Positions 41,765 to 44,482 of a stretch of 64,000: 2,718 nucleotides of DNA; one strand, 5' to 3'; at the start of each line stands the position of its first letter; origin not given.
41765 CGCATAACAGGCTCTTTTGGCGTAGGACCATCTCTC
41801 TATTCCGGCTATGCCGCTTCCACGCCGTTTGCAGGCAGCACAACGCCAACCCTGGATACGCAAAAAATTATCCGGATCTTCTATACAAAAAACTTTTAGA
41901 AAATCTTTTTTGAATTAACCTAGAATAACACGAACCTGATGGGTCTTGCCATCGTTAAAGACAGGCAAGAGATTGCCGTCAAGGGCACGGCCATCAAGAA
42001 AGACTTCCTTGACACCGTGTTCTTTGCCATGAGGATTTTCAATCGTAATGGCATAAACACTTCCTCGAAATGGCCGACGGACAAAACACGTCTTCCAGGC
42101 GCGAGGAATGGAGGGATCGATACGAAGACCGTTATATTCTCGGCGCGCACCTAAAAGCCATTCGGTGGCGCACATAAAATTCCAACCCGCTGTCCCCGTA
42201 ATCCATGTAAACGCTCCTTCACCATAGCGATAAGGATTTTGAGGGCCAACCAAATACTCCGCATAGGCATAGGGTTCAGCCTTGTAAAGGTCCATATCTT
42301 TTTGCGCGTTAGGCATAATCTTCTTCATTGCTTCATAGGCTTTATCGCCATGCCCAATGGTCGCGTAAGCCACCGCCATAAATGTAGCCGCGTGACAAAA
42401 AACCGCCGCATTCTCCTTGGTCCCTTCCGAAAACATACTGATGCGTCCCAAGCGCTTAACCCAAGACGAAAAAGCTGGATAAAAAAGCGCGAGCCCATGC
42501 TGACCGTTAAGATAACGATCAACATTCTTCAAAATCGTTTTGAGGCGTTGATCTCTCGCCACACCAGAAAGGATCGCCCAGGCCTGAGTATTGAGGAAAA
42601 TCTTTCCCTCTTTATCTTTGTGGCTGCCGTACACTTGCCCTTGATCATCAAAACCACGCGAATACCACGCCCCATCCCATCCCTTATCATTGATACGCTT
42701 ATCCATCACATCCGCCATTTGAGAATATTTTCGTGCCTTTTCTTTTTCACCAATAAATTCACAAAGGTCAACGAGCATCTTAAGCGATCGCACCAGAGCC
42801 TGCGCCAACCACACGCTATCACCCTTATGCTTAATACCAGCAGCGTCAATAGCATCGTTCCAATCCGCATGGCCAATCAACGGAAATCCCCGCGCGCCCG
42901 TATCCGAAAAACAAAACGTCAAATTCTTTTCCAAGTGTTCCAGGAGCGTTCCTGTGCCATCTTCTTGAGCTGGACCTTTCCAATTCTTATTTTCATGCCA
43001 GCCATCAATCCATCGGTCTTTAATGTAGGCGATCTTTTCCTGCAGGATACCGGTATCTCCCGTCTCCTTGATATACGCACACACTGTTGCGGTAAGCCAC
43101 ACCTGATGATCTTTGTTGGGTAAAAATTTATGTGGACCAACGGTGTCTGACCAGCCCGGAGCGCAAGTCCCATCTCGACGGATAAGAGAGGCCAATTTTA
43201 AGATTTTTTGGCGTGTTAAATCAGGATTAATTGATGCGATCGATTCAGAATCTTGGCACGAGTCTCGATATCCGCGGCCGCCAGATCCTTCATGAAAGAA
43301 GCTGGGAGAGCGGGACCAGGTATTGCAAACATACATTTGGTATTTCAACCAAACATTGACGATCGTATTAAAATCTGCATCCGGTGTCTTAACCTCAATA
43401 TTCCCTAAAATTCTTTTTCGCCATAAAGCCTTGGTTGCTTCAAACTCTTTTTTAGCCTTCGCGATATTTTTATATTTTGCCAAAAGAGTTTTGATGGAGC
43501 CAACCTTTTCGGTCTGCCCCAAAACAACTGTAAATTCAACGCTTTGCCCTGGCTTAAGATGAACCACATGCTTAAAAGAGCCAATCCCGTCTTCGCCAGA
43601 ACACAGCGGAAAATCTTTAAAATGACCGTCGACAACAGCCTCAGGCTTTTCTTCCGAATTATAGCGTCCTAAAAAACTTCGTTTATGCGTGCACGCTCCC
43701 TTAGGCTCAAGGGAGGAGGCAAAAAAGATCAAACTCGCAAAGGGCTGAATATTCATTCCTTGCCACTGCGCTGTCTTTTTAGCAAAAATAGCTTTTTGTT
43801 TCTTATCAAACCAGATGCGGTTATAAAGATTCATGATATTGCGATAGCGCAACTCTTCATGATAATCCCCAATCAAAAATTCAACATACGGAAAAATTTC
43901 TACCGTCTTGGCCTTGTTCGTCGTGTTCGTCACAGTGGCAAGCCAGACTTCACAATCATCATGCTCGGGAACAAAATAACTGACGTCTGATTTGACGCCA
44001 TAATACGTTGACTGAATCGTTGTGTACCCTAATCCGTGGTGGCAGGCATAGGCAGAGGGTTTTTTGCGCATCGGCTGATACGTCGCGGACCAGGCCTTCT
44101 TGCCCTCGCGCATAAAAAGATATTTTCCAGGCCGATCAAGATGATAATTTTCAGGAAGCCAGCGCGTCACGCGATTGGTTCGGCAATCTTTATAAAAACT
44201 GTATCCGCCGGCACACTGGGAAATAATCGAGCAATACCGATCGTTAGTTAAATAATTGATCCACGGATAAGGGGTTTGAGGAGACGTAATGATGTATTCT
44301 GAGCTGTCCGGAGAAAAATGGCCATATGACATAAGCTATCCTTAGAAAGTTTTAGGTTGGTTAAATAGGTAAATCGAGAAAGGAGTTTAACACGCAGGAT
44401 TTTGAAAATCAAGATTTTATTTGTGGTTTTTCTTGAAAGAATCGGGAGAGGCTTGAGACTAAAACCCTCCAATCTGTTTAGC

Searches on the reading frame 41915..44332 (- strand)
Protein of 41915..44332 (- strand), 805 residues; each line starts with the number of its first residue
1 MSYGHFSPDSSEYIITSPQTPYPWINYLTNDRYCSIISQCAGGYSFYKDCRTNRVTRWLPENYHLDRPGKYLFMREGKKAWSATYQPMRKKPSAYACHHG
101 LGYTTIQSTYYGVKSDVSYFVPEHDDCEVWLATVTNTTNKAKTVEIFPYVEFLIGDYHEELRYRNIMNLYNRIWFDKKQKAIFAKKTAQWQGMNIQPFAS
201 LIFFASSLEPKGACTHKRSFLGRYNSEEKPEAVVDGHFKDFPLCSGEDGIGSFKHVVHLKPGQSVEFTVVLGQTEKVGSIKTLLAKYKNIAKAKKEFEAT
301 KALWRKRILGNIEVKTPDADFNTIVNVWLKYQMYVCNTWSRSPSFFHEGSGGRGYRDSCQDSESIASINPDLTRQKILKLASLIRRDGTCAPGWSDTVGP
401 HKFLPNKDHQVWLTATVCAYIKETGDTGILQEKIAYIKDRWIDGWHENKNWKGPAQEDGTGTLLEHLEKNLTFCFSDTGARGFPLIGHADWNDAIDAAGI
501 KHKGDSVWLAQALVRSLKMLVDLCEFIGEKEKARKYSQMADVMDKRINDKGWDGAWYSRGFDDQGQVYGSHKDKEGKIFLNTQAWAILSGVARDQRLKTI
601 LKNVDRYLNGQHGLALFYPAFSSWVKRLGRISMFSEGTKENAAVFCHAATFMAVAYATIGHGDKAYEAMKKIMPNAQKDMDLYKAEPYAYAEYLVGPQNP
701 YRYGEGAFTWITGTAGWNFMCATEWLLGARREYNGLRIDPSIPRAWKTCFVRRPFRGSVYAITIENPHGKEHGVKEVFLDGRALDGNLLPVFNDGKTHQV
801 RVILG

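Call 3: search_protein_families(library=pfam, proteins=[window:41915-44332:-], max_evalue=1)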
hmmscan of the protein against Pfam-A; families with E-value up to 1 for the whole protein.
window:41915-44332:- (805 aa): 3 families
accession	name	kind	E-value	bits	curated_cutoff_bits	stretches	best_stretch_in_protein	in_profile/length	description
PF17167.11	Glyco_hydro_94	-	7.4e-107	358.1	27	1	306-728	3-420/420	Glycosyl hydrolase 94 superfamily, catalytic domain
PF06165.18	GH94_b-supersand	-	4.7e-65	220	23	1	21-272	1-251/251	Glycosyl hydrolase 94, supersandwich domain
PF17389.8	Bac_rhamnosid6H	-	0.11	12.1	24.5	1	487-550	149-212/339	Bacterial alpha-L-rhamnosidase 6 hairpin glycosidase domain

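Call 46: search_solved_structures(query=window:41915-44332:-, max_evalue=1e-20)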
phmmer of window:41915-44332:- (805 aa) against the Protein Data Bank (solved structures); distinct sequences matched with E-value up to 1e-20: 16.
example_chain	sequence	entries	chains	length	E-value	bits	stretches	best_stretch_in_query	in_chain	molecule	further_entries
3qde_A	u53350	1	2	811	4.3e-151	507.8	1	1-805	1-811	Cellobiose phosphorylase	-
8ho7_A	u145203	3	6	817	8.4e-151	506.9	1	1-804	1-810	Cellobiose phosphorylase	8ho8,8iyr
8ho9_A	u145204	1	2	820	6.8e-148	497.2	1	3-805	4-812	Cellobiose phosphorylase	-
8hob_A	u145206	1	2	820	1.4e-147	496.2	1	3-805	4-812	Cellobiose phosphorylase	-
3s4c_A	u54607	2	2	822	7.6e-126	424.3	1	1-802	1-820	Lactose Phosphorylase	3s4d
3rrs_A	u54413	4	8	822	5.7e-125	421.4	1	1-802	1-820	Cellobiose phosphorylase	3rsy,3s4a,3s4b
1v7v_A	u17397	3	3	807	7.8e-125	420.9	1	1-805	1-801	chitobiose phosphorylase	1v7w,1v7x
2cqs_A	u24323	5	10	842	3.3e-122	412.3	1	1-802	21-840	Cellobiose Phosphorylase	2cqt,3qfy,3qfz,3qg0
3afj_A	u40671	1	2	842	4.6e-122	411.8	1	1-802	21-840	Cellobiose Phosphorylase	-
3act_A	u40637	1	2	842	3e-121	409.1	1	1-802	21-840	Cellobiose Phosphorylase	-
3acs_A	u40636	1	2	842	5.3e-121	408.3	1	1-802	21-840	Cellobiose Phosphorylase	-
8bou_A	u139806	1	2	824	5.3e-118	398.4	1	1-791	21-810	N,N'-diacetylchitobiose phosphorylase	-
8rf9_A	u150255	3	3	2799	9.1e-103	348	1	3-766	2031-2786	Cyclic beta 1-2 glucan synthetase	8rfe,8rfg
8rf0_A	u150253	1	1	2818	9.2e-103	347.9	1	3-766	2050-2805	Cyclic beta-(1,2)-glucan synthase NdvB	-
4zle_A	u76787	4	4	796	2.1e-73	250.8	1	60-804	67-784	Putative b-glycan phosphorylase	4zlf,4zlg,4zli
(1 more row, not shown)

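Call 48: search_protein_families(library=ncbifam, proteins=[window:41915-44332:-], max_evalue=0.00001)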
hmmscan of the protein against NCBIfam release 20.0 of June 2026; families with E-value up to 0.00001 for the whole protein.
window:41915-44332:- (805 aa): 0 families
